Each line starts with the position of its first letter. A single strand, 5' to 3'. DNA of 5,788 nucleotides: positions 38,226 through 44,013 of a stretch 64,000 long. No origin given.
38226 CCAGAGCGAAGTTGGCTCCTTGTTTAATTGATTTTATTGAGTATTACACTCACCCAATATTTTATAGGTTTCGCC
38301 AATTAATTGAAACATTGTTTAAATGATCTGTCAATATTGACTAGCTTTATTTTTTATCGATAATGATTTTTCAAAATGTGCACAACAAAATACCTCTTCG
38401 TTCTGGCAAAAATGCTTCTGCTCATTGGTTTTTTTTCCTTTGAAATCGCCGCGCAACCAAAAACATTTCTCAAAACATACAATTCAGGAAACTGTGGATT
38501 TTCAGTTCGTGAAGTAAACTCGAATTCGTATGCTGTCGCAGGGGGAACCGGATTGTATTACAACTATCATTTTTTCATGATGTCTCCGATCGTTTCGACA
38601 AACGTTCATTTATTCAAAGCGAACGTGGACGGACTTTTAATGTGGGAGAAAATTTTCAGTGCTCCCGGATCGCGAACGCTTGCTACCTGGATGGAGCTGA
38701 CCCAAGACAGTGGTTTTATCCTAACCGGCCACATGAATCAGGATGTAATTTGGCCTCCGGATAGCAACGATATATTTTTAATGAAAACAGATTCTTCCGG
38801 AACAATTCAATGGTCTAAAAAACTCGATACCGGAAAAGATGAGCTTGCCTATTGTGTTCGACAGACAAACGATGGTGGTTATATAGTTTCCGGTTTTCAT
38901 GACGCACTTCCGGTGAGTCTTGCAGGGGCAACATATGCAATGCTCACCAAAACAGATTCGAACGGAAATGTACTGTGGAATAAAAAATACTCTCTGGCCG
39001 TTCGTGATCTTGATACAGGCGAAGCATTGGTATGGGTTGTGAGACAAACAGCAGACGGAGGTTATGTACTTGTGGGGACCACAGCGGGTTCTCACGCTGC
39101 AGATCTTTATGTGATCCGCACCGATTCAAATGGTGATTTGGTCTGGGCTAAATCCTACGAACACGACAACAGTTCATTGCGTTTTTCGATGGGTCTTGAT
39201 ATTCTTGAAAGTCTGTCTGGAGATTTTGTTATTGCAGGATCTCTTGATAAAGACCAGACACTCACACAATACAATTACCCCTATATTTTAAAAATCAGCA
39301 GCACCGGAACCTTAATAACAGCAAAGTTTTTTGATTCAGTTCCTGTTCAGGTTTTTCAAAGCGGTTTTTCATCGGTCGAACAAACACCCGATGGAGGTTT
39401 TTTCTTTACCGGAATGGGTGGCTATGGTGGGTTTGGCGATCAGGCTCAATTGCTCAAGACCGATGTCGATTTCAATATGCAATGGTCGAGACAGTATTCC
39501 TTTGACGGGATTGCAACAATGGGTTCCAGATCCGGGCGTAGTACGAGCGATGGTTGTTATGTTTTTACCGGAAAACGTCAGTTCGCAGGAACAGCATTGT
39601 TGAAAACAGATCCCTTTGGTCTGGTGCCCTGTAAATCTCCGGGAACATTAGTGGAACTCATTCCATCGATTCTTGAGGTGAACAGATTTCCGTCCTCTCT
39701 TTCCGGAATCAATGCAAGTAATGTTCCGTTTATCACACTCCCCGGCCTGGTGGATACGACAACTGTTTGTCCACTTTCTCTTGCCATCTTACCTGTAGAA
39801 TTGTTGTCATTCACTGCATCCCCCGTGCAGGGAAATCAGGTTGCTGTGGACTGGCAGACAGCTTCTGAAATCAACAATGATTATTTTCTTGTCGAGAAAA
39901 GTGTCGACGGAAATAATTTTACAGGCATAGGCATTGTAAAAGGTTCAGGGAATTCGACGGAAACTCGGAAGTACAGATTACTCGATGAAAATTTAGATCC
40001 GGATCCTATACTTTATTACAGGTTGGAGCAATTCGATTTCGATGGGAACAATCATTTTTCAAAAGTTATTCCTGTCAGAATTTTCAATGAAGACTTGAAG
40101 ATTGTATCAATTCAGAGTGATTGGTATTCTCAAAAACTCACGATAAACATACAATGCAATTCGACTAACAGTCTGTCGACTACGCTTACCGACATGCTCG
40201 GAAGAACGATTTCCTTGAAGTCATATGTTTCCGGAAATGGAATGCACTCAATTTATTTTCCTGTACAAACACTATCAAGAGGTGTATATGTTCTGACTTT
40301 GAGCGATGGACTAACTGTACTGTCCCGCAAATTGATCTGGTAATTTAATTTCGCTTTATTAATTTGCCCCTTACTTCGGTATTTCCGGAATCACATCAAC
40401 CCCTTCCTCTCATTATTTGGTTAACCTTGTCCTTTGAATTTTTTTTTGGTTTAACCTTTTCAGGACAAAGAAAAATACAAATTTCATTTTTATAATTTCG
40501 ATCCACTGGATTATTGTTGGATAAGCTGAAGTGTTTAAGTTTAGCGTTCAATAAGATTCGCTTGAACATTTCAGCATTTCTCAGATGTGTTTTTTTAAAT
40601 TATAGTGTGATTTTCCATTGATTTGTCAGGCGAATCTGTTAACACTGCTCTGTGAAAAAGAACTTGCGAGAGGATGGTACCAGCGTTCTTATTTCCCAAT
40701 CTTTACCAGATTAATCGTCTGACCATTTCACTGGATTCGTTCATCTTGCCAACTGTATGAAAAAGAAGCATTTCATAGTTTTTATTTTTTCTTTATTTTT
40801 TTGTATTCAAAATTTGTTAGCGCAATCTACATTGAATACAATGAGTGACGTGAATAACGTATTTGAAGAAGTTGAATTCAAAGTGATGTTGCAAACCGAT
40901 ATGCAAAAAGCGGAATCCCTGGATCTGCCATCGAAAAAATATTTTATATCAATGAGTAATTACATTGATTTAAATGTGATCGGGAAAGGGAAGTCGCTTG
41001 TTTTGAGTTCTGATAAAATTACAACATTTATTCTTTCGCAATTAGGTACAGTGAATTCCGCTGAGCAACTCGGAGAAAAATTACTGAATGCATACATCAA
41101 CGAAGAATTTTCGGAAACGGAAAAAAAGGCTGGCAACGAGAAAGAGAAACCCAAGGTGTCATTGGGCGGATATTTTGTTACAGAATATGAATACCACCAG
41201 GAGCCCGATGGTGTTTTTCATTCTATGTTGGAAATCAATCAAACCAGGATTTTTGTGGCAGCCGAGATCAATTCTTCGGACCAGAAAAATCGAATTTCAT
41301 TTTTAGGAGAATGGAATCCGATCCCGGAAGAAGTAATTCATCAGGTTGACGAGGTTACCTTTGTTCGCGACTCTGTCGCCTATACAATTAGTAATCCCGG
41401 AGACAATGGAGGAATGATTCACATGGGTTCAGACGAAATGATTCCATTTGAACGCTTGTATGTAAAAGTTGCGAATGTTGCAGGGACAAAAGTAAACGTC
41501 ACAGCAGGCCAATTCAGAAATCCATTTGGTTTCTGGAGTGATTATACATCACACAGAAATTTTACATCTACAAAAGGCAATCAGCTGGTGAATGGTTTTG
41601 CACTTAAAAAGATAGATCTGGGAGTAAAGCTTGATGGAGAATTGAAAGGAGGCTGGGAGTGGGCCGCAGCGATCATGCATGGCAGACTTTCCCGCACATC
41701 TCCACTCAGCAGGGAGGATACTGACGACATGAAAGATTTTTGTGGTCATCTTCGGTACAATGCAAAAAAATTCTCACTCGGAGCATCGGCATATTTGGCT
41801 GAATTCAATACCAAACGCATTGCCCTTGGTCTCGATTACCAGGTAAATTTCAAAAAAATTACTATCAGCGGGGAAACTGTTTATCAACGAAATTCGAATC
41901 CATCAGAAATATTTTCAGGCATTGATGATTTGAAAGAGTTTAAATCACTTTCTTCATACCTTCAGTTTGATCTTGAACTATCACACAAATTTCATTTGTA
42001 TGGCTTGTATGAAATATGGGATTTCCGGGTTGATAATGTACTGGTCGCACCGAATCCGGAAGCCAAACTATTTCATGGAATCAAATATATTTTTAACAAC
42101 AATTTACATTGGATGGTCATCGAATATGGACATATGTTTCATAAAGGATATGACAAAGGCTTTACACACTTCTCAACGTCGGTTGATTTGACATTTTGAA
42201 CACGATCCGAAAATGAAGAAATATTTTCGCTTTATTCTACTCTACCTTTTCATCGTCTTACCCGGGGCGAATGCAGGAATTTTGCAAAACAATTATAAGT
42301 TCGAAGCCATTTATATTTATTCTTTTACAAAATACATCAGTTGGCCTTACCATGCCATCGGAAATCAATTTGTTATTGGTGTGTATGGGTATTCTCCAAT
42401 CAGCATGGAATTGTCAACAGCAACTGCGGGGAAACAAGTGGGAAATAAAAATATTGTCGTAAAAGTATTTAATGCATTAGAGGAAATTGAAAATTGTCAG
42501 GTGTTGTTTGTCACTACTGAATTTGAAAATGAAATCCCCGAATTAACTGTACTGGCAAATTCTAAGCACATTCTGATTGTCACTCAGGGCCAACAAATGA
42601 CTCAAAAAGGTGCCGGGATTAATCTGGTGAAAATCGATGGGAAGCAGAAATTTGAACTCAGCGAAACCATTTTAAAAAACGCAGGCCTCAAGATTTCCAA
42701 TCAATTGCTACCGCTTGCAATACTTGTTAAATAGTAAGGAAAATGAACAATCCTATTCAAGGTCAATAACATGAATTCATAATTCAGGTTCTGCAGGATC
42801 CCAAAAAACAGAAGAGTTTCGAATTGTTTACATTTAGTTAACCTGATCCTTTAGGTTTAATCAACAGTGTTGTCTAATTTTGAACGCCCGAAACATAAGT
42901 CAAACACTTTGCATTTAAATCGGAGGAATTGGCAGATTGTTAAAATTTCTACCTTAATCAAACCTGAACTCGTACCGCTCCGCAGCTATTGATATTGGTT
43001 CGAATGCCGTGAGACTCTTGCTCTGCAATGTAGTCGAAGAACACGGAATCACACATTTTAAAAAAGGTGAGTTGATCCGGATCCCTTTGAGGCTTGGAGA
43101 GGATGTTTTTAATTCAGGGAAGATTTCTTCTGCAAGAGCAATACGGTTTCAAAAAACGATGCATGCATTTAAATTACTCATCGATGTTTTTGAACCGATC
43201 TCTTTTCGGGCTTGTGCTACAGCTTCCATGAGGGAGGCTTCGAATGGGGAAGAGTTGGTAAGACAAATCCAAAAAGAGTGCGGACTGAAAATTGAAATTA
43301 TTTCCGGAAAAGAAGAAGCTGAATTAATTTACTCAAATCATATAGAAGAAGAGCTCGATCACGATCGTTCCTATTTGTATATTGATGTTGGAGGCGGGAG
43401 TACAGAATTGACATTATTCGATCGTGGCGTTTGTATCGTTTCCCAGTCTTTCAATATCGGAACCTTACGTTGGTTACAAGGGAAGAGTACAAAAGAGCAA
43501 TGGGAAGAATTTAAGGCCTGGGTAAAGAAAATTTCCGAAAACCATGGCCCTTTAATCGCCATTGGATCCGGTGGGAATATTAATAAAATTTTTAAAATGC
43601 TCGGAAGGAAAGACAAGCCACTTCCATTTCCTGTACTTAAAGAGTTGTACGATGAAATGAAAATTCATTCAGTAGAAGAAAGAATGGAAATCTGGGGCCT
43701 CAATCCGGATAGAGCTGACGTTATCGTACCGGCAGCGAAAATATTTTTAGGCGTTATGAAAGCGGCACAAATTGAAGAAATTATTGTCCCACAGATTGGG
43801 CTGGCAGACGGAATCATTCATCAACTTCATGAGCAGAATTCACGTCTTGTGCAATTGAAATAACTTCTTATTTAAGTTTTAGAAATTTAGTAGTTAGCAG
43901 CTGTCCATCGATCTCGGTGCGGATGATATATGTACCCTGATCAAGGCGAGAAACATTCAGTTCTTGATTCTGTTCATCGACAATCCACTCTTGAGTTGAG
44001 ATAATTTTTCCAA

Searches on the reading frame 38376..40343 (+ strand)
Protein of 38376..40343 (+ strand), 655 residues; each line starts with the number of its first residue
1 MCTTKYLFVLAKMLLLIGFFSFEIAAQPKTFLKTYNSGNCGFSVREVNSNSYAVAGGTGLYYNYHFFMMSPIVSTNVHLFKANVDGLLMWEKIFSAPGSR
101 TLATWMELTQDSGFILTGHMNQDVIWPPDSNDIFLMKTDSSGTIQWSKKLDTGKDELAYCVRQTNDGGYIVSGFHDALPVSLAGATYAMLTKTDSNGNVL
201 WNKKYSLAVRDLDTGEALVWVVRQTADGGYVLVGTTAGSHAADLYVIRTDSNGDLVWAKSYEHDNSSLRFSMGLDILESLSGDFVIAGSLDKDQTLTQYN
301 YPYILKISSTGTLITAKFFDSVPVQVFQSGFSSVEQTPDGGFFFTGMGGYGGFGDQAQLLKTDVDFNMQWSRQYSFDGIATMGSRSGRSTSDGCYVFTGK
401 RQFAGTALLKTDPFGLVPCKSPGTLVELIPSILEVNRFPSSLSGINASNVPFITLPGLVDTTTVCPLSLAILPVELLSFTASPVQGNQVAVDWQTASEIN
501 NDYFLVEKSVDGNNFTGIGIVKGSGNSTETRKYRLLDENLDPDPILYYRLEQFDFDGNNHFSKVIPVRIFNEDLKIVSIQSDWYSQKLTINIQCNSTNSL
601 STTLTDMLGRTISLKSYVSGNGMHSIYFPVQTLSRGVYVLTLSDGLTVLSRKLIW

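Call 18: search_protein_families(library=pfam, proteins=[window:38376-40343:+])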
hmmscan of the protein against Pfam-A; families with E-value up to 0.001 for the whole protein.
window:38376-40343:+ (655 aa): 1 family
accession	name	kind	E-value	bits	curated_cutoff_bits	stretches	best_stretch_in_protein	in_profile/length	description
PF18962.6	Por_Secre_tail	-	8.6e-06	26.4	27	1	586-654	8-74/75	Secretion system C-terminal sorting domain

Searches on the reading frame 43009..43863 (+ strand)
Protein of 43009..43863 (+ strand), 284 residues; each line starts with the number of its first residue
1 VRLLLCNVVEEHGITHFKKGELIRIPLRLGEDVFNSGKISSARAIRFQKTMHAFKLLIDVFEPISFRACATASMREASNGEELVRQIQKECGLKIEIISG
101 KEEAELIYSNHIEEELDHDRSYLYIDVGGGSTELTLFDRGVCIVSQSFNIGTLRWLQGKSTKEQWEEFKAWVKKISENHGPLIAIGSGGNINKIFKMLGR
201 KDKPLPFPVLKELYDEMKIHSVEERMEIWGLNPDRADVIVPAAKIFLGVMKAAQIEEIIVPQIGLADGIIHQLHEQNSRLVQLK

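Call 78: search_protein_families(library=pfam, proteins=[window:43009-43863:+])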
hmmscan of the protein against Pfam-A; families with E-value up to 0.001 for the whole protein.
window:43009-43863:+ (284 aa): 1 family
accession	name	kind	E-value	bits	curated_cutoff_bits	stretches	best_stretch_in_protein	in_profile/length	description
PF02541.22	Ppx-GppA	-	3e-41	142.2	27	1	27-273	20-281/285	Ppx/GppA phosphatase family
